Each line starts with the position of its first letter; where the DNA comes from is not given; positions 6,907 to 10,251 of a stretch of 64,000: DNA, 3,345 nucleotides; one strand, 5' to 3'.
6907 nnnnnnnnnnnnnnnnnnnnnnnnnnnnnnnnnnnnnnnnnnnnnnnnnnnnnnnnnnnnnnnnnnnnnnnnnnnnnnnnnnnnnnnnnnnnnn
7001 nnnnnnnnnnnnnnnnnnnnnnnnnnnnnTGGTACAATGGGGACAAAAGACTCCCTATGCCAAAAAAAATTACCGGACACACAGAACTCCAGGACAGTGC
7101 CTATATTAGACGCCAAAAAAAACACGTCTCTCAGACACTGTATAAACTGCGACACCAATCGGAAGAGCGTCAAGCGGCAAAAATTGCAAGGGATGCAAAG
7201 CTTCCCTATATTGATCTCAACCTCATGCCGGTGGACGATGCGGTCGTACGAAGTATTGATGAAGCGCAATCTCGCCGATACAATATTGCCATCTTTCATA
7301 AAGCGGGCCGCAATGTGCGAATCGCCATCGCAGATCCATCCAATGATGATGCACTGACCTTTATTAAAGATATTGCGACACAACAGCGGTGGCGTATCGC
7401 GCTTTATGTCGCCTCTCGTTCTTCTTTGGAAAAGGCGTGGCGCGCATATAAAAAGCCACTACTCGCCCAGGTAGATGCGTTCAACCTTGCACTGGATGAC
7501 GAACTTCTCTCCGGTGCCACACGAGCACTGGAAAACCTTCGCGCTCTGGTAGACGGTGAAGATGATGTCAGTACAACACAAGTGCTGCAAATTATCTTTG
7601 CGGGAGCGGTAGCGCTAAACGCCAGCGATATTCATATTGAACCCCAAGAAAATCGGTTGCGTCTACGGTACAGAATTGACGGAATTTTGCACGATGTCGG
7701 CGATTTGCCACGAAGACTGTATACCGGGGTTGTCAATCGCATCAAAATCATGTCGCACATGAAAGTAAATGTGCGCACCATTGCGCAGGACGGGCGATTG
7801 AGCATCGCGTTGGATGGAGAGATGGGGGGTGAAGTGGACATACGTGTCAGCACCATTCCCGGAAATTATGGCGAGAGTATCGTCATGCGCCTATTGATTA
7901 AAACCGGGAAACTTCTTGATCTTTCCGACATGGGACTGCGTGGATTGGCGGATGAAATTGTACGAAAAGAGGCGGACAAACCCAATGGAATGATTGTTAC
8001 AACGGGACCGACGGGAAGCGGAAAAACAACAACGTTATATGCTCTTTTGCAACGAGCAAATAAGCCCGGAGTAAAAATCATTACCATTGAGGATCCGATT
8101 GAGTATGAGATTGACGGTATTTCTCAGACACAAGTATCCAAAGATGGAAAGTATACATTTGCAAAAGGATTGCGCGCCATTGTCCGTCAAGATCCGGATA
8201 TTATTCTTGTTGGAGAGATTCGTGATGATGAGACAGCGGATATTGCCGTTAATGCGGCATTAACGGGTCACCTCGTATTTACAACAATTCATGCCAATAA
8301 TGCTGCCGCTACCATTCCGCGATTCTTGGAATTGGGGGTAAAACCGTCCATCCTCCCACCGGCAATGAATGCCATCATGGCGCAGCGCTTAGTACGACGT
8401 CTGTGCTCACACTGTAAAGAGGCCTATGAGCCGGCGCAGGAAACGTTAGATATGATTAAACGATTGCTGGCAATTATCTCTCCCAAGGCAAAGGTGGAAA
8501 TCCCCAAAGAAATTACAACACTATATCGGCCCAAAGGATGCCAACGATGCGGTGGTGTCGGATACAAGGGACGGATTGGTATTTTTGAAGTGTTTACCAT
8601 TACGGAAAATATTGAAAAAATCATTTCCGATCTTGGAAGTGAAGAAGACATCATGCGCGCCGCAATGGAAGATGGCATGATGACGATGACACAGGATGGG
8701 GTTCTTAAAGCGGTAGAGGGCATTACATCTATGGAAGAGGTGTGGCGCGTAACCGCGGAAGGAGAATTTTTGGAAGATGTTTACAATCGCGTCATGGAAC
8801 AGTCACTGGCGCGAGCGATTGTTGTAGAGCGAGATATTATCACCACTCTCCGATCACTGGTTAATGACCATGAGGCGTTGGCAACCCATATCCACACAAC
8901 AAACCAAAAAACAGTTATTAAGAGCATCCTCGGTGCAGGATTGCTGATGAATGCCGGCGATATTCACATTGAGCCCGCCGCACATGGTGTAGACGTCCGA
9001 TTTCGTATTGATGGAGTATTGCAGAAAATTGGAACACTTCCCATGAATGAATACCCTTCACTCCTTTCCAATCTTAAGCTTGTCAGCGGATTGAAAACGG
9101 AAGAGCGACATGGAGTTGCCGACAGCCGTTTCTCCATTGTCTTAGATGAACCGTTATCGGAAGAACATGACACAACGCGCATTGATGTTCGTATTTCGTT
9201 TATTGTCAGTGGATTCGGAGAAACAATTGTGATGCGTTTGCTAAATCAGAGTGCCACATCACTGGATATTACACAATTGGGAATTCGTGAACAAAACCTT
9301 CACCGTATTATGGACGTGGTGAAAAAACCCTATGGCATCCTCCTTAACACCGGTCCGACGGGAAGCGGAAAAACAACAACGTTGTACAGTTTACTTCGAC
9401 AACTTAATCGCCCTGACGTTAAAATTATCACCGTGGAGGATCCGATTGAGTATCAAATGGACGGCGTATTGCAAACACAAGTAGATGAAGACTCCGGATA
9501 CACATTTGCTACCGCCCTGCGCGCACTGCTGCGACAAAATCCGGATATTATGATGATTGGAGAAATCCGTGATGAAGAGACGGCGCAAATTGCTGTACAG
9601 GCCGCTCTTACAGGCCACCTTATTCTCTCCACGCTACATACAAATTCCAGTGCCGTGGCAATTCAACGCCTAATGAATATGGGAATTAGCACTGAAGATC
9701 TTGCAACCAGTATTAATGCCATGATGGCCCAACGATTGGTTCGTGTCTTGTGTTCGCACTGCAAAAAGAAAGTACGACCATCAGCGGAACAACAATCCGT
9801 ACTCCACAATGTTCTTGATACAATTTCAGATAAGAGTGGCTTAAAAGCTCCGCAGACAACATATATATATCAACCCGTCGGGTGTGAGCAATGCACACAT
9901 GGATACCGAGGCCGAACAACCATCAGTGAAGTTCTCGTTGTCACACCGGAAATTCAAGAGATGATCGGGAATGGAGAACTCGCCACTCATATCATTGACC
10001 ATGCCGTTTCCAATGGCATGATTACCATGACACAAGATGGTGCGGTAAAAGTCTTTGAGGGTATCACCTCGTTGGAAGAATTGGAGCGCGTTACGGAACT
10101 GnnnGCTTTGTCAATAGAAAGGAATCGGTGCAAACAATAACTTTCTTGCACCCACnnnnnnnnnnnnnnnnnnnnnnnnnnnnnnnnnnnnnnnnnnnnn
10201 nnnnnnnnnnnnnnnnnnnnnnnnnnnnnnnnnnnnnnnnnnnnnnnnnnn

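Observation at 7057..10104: Head-to-tail fusion of two complete PilB/GspE secretion ATPases in one 1015-aa protein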

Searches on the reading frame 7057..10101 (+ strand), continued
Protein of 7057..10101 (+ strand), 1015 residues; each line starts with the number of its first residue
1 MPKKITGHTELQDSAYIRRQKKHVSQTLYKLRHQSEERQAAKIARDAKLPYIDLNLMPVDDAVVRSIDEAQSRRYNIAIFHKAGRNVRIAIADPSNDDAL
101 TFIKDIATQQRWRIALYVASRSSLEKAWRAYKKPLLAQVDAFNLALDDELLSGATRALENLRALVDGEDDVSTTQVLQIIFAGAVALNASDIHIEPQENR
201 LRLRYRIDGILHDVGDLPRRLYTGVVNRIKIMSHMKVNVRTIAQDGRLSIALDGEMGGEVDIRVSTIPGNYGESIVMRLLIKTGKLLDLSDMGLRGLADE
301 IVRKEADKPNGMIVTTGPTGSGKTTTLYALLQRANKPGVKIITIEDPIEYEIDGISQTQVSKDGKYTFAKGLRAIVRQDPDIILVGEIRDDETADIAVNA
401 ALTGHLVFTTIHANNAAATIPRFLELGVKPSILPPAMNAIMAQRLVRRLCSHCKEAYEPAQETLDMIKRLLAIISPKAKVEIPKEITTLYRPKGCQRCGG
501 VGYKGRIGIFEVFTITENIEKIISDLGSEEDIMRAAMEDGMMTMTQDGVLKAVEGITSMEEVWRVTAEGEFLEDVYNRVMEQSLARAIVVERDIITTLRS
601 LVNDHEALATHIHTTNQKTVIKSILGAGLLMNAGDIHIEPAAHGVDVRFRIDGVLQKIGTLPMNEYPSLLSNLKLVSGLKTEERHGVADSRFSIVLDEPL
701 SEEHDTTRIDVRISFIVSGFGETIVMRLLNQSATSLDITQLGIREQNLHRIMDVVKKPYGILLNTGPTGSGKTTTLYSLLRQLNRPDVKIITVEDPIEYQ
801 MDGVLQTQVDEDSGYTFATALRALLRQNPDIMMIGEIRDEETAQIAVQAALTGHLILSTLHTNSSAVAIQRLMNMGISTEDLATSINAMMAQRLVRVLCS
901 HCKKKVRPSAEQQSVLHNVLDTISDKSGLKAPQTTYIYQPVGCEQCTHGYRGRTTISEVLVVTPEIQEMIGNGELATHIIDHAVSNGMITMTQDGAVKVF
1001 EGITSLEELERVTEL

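Call 69: list_cluster_members(proteins=[P0001, P0003, P0002, P0008])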
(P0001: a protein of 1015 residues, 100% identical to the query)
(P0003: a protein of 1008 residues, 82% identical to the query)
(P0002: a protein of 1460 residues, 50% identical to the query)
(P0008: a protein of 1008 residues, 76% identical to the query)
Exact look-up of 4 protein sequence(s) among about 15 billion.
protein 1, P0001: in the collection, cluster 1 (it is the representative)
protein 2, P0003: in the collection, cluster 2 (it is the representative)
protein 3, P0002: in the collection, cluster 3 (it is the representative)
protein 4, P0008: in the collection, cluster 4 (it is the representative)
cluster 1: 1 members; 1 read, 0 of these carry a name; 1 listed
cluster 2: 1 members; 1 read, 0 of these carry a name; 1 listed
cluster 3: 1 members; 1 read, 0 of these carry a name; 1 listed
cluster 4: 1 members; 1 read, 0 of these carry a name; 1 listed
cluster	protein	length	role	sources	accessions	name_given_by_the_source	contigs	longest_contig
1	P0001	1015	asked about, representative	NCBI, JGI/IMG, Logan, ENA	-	-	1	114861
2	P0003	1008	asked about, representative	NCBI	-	-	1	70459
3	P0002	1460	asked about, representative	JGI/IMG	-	-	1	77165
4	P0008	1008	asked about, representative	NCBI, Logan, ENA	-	-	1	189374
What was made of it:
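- Tried and rejected: It returned no names (call 69).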

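Call 83: search_protein_families(library=pfam, proteins=[L041:723-3137:-, L041:4162-5889:-, L041:5974-7650:+, L041:8074-9141:+, L041:10649-12100:-, L016:122-2698:-, L016:4732-5877:+, L016:5965-7626:+, L016:8707-10890:+, L016:11135-11668:+], max_evalue=0.0001)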
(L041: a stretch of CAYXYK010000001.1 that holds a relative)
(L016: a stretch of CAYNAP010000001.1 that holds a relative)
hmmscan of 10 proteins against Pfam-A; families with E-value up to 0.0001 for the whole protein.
L041:723-3137:- (805 aa): 3 families
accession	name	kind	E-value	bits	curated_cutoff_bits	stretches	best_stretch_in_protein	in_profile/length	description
PF00476.26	DNA_pol_A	-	6.2e-139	463.6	34.3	1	419-802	3-380/381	DNA polymerase family A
PF02739.22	5_3_exonuc_N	-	1.1e-48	165.5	34.3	1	15-183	1-164/164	5'-3' exonuclease, N-terminal resolvase-like domain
PF01367.25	5_3_exonuc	-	3.4e-24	85.6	40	1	186-284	3-93/97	5'-3' exonuclease, C-terminal SAM fold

L041:4162-5889:- (576 aa): 1 family
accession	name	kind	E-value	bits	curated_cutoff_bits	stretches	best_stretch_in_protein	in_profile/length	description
PF00041.27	fn3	-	4.2e-05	24.1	25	0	201-225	49-73/84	Fibronectin type III domain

L041:5974-7650:+ (559 aa): 2 families
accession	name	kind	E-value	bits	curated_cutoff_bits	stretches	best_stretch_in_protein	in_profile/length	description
PF00437.27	T2SSE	-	5e-113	378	24.9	1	165-551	8-370/370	Type II/IV secretion system protein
PF05157.20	MshEN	-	2.8e-07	30.9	23.1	1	32-115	1-83/90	MshEN domain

L041:8074-9141:+ (356 aa): 10 families
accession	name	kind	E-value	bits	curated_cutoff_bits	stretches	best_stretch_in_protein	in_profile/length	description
PF05496.18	RuvB_N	-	3.7e-71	238.5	27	1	38-191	1-154/159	Holliday junction DNA helicase RuvB P-loop domain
PF05491.19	RuvB_C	-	2e-24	85.8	24.7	1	273-343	1-71/72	RuvB C-terminal winged helix domain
PF17864.7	AAA_lid_4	-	4e-20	71.8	27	1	200-272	1-74/74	RuvB AAA lid domain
PF00004.35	AAA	-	4.7e-20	72.8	21.2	1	73-191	1-124/131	ATPase family associated with various cellular activities (AAA)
PF07728.20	AAA_5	-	1.7e-09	38.2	22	1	72-190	1-139/139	AAA domain (dynein-related subfamily)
PF13173.12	AAA_14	-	2.8e-06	27.8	27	0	73-147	5-88/129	AAA domain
PF00910.28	RNA_helicase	-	1.3e-05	26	21.5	0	74-135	2-63/105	RNA helicase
PF01078.27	Mg_chelatase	-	1.7e-05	24.8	20.3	0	44-92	3-44/207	Magnesium chelatase, subunit ChlI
PF06068.19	TIP49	-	2.6e-05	24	23.8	0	31-99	10-79/347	TIP49 P-loop domain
PF13191.12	AAA_16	-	9.6e-05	23.4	32.6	0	59-97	12-51/167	AAA ATPase domain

L041:10649-12100:- (484 aa): 2 families
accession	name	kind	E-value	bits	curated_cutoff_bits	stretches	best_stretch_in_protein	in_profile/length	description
PF00579.31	tRNA-synt_1b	-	9.7e-52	176.5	21.1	1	48-407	3-292/292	tRNA synthetases class I (W and Y)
PF22421.1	SYY_C-terminal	-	1.4e-05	25.3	27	1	412-472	6-66/83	Tyrosine--tRNA ligase SYY-like C-terminal domain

L016:122-2698:- (859 aa): 3 families
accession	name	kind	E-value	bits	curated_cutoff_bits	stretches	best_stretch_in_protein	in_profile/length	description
PF00476.26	DNA_pol_A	-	6.8e-138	460.2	34.3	1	479-855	4-379/381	DNA polymerase family A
PF02739.22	5_3_exonuc_N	-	1.1e-52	178.5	34.3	1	3-171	1-164/164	5'-3' exonuclease, N-terminal resolvase-like domain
PF01367.25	5_3_exonuc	-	4.3e-27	94.9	40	1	173-267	2-93/97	5'-3' exonuclease, C-terminal SAM fold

L016:4732-5877:+ (382 aa): 0 families

L016:5965-7626:+ (554 aa): 2 families
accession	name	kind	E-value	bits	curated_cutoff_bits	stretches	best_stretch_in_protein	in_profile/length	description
PF00437.27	T2SSE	-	7.6e-117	390.5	24.9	1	166-549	13-370/370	Type II/IV secretion system protein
PF05157.20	MshEN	-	4.8e-07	30.1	23.1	1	32-110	1-78/90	MshEN domain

L016:8707-10890:+ (728 aa): 6 families
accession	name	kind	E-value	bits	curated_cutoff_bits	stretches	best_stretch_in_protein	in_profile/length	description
PF05496.18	RuvB_N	-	2.3e-51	174.2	27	1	455-568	46-159/159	Holliday junction DNA helicase RuvB P-loop domain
PF14528.11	LAGLIDADG_3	-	5.5e-26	91.1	22.5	2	249-328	1-82/82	LAGLIDADG-like domain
PF05491.19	RuvB_C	-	2.6e-23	82.2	24.7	1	645-715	1-71/72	RuvB C-terminal winged helix domain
PF17864.7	AAA_lid_4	-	1.3e-22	79.8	27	1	571-644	1-74/74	RuvB AAA lid domain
PF00004.35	AAA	-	1.8e-12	48.2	21.2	1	455-568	11-129/131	ATPase family associated with various cellular activities (AAA)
PF14890.11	Intein_splicing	-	6.9e-08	32.9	35.8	1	67-454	49-154/155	Intein splicing domain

L016:11135-11668:+ (178 aa): 1 family
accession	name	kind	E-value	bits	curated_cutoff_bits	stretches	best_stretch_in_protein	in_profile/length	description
PF03703.20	bPH_2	-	1.2e-07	32.3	22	1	85-158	6-77/78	Bacterial PH domain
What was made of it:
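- Pfam confirmed this arrangement in L016 and L041 (call 83).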

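Call 87: search_solved_structures(query=L008:4660-5796:+, max_evalue=0.01)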
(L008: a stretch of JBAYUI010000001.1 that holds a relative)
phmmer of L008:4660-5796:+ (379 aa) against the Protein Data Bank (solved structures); distinct sequences matched with E-value up to 0.01: 14.
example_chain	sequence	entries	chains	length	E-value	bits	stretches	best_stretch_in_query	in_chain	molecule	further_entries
4ls9_A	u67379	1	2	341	5.5e-14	55.3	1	122-267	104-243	DHH family protein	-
9wbu_B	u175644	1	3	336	5.2e-13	52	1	122-267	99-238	Bifunctional oligoribonuclease and PAP phosphatase NrnA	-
5jju_A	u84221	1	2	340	5.3e-13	52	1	122-267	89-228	Uncharacterized protein Rv2837c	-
5cet_A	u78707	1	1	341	5.4e-13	52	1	122-267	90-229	Bifunctional oligoribonuclease and PAP phosphatase NrnA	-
5o1u_A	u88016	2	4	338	8e-13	51.4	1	120-338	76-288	Phosphodiesterase | TmPDE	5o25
3dev_A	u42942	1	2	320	1.8e-12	50.3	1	152-230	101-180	SH1221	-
8iu7_A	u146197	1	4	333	2.3e-12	49.9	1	152-252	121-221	Bifunctional oligoribonuclease and PAP phosphatase NrnA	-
5o4z_A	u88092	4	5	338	3.9e-12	49.1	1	120-338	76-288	DHH/DHHA1-type phosphodiesterase TM1595 | phosphodiesterase TM1595 | phosphodiesterase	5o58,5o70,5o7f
4py9_A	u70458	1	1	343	7.8e-11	44.9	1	153-277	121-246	Putative exopolyphosphatase-related protein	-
3w5w_A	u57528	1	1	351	8.4e-11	44.8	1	153-277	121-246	Putative exopolyphosphatase-related protein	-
5j21_A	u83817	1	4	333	3.3e-08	36.2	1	151-284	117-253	Bifunctional oligoribonuclease and PAP phosphatase NrnA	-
5ipp_A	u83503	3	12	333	8.1e-07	31.7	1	151-284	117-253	Bifunctional oligoribonuclease and PAP phosphatase NrnA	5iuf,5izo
8ioo_A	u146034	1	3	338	9.2e-07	31.5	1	141-284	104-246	RecJ-like protein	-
8a8d_A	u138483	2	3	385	0.00021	23.7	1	228-333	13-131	ATP sulfurylase from Methanothermococcus thermolithotrophicus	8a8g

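Call 88: search_protein_families(library=pfam, proteins=[L008:4660-5796:+, L005:8792-9916:+, L051:4841-5968:+, L016:4732-5877:+], max_evalue=0.1)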
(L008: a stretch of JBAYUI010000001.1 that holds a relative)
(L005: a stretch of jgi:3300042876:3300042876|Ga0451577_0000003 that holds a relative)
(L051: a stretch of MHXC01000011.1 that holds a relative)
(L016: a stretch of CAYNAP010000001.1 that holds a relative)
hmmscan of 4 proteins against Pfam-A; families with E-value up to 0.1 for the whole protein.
L008:4660-5796:+ (379 aa): 2 families
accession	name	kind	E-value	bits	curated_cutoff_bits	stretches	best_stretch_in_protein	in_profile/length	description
PF01368.27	DHH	-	4.4e-12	46.8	28.1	1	13-204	2-124/125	DHH family, N-terminal domain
PF10143.14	PhosphMutase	-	0.094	13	21.5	0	273-371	69-166/170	2,3-bisphosphoglycerate-independent phosphoglycerate mutase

L005:8792-9916:+ (375 aa): 2 families
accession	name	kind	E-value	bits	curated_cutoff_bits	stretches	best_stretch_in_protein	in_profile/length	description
PF01368.27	DHH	-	1.8e-07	31.9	28.1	1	18-213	1-125/125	DHH family, N-terminal domain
PF03278.18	IpaB_EvcA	-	0.015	15.5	29.9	1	300-359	17-75/156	IpaB/EvcA family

L051:4841-5968:+ (376 aa): 1 family
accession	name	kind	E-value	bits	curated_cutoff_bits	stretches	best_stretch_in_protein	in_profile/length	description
PF01368.27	DHH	-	3e-07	31.2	28.1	1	11-213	1-125/125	DHH family, N-terminal domain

L016:4732-5877:+ (382 aa): 0 families

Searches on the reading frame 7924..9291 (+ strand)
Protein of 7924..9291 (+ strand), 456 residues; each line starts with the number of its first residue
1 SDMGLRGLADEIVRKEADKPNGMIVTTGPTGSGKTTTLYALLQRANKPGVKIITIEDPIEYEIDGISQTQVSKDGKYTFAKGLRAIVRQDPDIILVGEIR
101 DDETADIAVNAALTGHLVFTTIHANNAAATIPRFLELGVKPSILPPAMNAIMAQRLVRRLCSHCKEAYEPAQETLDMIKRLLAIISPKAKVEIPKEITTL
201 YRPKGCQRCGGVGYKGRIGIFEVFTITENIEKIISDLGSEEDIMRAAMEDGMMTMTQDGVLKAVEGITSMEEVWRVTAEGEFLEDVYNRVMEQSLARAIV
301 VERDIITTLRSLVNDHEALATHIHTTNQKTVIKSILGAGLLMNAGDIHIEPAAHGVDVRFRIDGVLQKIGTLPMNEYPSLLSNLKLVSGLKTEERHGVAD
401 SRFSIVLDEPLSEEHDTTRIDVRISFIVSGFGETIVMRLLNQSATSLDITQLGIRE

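Call 86: predict_structure(alignment_id=A2)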
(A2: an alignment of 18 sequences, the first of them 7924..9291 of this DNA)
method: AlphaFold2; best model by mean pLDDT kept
length: 456 residues; sequences in the alignment: 18
mean_pLDDT: 73.0   pTM: 0.56
mean pLDDT of the five models: 73.0, 54.3, 53.6, 51.0, 47.5
residues with pLDDT >= 90: 65; 70-90: 227; 50-70: 113; < 50: 51
segments of 3 or more residues with pLDDT < 50: 58-61, 75-77, 141-144, 279-296, 392-396, 443-456
pLDDT, mean of each block of 10 residues (from residue 1): 68 82 81 76 73 62 52 52 65 78 76 84 67 60 60 87 92 71 65 79 92 90 77 61 65 82 90 68 34 47 88 87 83 91 90 87 86 80 69 53 79 72 77 82 44 43
secondary structure, 60 per line:
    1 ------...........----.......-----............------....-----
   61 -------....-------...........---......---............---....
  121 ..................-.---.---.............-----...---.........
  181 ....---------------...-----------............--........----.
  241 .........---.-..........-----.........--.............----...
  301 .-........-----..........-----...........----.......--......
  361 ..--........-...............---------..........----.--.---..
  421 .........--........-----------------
elements in order: H7-17 E22-28 H34-45 E52-55 E68-71 H79-89 E93-98 H102-113 E117-123 H124-138 E148-160 E166-168 H172-184 E200-202 E214-225 H228-235 H240-249 H255-264 H270-278 H281-293 E298-301 H303-310 H316-325 H331-341 E346-352 E355-362 E365-372 H374-388 E398-407 E419-429 E432-439
